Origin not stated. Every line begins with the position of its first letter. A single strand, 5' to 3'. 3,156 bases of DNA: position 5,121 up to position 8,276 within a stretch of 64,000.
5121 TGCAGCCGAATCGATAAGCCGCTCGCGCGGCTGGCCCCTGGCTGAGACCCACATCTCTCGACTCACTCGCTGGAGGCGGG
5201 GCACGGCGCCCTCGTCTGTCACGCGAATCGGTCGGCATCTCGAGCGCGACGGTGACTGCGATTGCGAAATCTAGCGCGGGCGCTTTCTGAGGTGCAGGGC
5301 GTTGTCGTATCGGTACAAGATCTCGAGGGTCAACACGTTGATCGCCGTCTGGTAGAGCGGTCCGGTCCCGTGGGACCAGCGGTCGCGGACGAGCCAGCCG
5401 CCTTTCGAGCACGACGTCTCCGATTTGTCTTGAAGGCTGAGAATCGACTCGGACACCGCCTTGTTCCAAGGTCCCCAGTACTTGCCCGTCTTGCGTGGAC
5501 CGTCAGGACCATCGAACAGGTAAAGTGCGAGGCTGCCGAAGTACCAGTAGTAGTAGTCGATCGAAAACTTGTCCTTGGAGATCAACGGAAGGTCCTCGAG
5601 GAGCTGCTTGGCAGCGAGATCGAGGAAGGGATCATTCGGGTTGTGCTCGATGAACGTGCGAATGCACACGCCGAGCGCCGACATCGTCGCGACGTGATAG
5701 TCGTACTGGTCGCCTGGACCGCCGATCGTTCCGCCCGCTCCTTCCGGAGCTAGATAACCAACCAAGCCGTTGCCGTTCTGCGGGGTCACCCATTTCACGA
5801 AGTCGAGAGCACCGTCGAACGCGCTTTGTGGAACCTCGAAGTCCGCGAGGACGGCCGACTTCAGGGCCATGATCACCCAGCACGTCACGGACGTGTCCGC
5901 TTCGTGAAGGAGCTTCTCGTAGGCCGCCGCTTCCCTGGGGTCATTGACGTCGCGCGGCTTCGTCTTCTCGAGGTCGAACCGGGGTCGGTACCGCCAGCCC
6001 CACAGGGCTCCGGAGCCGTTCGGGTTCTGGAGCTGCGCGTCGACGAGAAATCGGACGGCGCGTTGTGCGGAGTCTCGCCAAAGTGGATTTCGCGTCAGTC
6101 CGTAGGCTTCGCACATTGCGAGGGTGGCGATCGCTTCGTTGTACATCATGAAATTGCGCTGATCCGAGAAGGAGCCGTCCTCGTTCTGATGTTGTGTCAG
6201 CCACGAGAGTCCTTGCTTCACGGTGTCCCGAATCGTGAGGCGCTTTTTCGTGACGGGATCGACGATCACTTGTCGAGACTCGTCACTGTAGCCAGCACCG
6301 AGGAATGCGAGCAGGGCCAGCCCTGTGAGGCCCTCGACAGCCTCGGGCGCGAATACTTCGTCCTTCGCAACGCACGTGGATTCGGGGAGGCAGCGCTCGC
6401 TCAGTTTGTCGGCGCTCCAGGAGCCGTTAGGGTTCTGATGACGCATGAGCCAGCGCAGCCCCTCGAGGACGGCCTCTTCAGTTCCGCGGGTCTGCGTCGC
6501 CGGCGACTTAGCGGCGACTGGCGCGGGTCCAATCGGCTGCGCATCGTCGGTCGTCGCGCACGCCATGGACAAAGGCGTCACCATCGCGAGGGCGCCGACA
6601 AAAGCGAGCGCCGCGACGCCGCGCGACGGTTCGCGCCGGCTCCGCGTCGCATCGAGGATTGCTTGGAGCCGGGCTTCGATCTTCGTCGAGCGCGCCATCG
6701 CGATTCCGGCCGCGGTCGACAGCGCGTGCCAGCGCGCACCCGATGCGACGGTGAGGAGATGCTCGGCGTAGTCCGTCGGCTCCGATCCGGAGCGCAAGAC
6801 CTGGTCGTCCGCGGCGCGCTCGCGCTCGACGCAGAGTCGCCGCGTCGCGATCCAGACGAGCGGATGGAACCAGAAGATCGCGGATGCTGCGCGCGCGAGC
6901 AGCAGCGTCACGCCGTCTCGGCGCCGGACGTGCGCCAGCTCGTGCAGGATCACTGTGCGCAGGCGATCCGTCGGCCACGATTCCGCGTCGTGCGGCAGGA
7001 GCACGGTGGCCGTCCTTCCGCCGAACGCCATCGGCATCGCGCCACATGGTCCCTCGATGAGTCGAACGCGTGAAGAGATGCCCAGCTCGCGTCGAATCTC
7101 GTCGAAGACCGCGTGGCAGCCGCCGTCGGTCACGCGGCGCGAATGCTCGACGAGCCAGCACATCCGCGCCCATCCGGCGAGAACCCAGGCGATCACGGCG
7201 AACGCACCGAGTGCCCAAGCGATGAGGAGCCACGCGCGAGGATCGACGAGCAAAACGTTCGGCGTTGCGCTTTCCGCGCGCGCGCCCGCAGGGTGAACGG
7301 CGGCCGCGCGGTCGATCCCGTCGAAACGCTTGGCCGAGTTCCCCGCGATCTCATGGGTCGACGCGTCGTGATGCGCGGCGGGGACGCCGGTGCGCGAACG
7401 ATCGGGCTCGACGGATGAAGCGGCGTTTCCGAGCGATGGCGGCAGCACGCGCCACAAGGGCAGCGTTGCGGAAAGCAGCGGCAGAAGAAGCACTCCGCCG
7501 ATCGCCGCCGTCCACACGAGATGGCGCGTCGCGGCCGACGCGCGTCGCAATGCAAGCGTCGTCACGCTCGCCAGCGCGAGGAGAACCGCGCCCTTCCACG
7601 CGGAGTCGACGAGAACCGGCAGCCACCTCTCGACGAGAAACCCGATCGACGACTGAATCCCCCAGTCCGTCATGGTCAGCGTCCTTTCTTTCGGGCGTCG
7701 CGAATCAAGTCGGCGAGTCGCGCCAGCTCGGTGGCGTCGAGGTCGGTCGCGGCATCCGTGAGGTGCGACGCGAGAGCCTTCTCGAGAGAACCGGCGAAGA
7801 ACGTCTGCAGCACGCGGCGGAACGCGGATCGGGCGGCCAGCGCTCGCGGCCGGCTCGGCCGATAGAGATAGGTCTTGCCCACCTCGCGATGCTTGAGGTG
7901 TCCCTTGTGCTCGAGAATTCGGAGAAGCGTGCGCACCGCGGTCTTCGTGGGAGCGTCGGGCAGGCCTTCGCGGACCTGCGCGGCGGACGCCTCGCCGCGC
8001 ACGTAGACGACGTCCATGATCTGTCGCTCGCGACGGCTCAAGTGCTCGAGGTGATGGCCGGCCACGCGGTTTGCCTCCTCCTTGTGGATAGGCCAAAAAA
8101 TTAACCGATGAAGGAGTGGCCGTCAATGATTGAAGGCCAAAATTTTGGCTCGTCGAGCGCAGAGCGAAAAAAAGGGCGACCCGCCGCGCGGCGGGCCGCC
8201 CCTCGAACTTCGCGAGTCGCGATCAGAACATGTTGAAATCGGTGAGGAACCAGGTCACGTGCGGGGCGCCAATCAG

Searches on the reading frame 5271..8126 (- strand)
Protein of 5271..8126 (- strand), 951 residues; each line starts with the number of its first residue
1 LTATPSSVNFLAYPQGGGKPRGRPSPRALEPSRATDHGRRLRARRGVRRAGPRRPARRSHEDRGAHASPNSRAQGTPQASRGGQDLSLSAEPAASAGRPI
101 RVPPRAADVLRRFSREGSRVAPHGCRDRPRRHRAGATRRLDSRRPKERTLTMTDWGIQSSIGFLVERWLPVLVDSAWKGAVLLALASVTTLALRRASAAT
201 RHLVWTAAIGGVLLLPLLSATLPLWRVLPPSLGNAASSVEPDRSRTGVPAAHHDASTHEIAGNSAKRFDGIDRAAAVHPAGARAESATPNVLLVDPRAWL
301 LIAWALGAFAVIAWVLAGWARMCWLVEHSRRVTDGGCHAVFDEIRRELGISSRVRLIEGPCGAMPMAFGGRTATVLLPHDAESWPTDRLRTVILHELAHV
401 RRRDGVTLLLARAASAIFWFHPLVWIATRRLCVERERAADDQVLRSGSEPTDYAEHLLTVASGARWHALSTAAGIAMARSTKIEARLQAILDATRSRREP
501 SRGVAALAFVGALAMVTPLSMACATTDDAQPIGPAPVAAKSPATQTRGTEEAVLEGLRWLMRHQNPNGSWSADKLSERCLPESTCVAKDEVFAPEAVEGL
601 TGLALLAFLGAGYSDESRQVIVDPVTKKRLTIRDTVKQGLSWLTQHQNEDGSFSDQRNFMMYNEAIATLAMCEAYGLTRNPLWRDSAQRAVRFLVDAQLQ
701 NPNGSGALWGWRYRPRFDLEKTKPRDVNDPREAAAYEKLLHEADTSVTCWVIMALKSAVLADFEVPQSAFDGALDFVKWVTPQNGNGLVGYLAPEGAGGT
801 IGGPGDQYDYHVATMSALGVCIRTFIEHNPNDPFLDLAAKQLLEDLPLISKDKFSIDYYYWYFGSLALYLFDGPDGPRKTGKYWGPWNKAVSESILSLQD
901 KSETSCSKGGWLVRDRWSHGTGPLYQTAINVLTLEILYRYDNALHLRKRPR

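Call 7: search_protein_families(library=pfam, proteins=[window:5271-8126:-], max_evalue=0.01)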
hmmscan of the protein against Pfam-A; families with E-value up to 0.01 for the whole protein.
window:5271-8126:- (951 aa): 3 families
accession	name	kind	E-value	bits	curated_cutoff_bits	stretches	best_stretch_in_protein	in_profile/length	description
PF05569.17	Peptidase_M56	-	1.4e-28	100.4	31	1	228-490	55-296/296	BlaR1 peptidase M56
PF13243.12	SQHop_cyclase_C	-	0.00021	20.9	26.1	0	555-655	211-286/319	Squalene-hopene cyclase C-terminal domain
PF07678.20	TED_complement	-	0.0053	16.3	22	0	634-659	114-139/312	A-macroglobulin TED domain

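Call 33: find_related_loci(query=window:5271-7673:-, collection=genome_contigs, flank=10000)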
Query window:5271-7673:- (800 aa) in genome_contigs; peptide patterns used: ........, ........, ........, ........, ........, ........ (x = any residue, [..] = any of these).
599 stretches matched a pattern (row limit reached: there are more); 579 encode a relative of the query (tblastn E <= 1e-3); the best 80 are kept; 80 distinct loci.
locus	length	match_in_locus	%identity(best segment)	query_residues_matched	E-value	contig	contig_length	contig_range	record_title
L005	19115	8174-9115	43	27-351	3e-52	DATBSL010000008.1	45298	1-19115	MAG TPA_asm: Vicinamibacteria bacterium isolate SMAG_U4156 k141_2254986, whole genome shotgun sequence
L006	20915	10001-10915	38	27-347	1e-49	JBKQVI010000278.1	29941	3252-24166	MAG: Terriglobia bacterium isolate SEr2D2E2F__bin_83 SEr2D2E2F_000000144967, whole genome shotgun sequence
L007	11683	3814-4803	38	21-353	3e-49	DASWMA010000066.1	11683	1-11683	MAG TPA_asm: Longimicrobium sp. isolate SMAG_U3375 k141_103214, whole genome shotgun sequence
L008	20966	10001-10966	37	7-347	7e-47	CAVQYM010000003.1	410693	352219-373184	MAG: uncultured Acidobacteriota bacterium isolate MFD03726.bin.2.19 genome assembly, contig: contig_11062, whole genome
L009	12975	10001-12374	34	398-799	1e-43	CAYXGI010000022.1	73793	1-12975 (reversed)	MAG TPA_asm: uncultured Phycisphaerales bacterium isolate binchicken_co147_286 genome assembly, contig: NODE_1095_length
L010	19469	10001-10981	35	27-378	6e-43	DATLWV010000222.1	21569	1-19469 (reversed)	MAG TPA_asm: Terriglobia bacterium isolate SMAG_U13229 k141_92800, whole genome shotgun sequence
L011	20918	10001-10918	38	18-341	9e-43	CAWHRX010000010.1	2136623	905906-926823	MAG: uncultured Acidobacteriota bacterium isolate MFD05580.bin.1.127 genome assembly, contig: contig_4719, whole genome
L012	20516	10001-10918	34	18-341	2e-40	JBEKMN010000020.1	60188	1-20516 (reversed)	MAG: Terriglobia bacterium isolate SPRUCE 395 SPRUCE_395_20, whole genome shotgun sequence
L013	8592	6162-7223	35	13-366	1e-39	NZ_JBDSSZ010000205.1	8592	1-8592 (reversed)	MAG: Capsulimonas sp. isolate cluster1_bin.546 k127_6762139, whole genome shotgun sequence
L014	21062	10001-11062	35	25-380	3e-39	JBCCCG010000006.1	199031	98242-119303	MAG: Planctomycetota bacterium isolate P01_A01_bin.54 k141_384615_length_199031_cov_19.9304, whole genome shotgun sequen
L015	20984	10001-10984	33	40-369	2e-39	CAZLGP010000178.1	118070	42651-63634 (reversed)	MAG TPA_asm: uncultured Thermoanaerobaculia bacterium isolate binchicken_co31_43 genome assembly, contig: k141_2932617,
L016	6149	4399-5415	35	42-394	5e-39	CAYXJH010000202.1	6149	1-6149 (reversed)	MAG TPA_asm: uncultured Gemmatimonadaceae bacterium isolate SRP217488_co1_29 genome assembly, contig: NODE_13299_length_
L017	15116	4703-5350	43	155-373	1e-38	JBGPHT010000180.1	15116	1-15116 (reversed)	MAG: Bryobacteraceae bacterium isolate OBJ_0618_7090110_351 k141_7589353_length_15116_cov_20.6046, whole genome shotgun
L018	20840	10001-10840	36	21-342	2e-38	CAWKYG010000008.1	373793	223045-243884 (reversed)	MAG: uncultured Solibacteraceae bacterium isolate MFD02248.bin.2.116 genome assembly, contig: contig_17604, whole genome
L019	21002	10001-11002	34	4-347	4e-36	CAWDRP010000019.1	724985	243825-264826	MAG: uncultured Acidobacteriota bacterium isolate MFD04492.bin.1.1 genome assembly, contig: contig_9137, whole genome sh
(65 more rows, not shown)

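Call 37: search_protein_families(library=pfam, proteins=[window:5271-7673:-], max_evalue=1)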
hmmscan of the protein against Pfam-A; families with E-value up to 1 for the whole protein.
window:5271-7673:- (800 aa): 6 families
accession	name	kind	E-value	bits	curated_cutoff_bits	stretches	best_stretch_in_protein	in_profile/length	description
PF05569.17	Peptidase_M56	-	9.8e-29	100.9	31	1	77-339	55-296/296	BlaR1 peptidase M56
PF13243.12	SQHop_cyclase_C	-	9.5e-05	22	26.1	1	396-431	261-296/319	Squalene-hopene cyclase C-terminal domain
PF07678.20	TED_complement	-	0.0033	17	22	1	483-508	114-139/312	A-macroglobulin TED domain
PF09492.16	Pec_lyase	-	0.025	14.3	22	0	518-550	46-78/292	Pectic acid lyase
PF01435.24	Peptidase_M48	-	0.086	13.1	20.3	1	236-267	63-96/186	Peptidase family M48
PF00681.25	Plectin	-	0.27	11.5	20.5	1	470-489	11-30/39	Plectin repeat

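Call 42: search_protein_families(library=padloc, proteins=[window:5271-7673:-], max_evalue=0.01)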
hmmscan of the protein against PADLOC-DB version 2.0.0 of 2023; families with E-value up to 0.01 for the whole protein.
window:5271-7673:- (800 aa): 0 families

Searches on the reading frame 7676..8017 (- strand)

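Call 37: search_protein_families(library=pfam, proteins=[window:7676-8017:-], max_evalue=1)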
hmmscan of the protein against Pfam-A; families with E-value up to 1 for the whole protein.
window:7676-8017:- (113 aa): 2 families
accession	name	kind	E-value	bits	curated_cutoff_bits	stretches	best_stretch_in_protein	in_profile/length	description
PF03965.22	Penicillinase_R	-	2.9e-20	73.2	22.6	1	1-106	9-114/115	Penicillinase repressor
PF07106.19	TBPIP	-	0.25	11.7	22.8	1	19-52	26-59/62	TBPIP/Hop2 winged helix domain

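Call 38: search_protein_families(library=ncbifam, proteins=[window:7676-8017:-], max_evalue=1)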
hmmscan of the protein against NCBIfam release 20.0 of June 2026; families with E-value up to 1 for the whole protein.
window:7676-8017:- (113 aa): 2 families
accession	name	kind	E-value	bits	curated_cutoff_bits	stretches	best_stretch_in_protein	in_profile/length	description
TIGR02698.1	CopY_TcrY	equivalog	1.2e-06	28.8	121.95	1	1-109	10-118/130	CopY/TcrY family copper transport repressor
NF012168.1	BlaI_of_BCL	exception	0.11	12.5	180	1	1-99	14-115/121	penicillinase repressor BlaI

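Call 42: search_protein_families(library=padloc, proteins=[window:7676-8017:-], max_evalue=0.01)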
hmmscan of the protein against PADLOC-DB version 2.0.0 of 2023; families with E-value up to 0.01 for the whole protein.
window:7676-8017:- (113 aa): 0 families
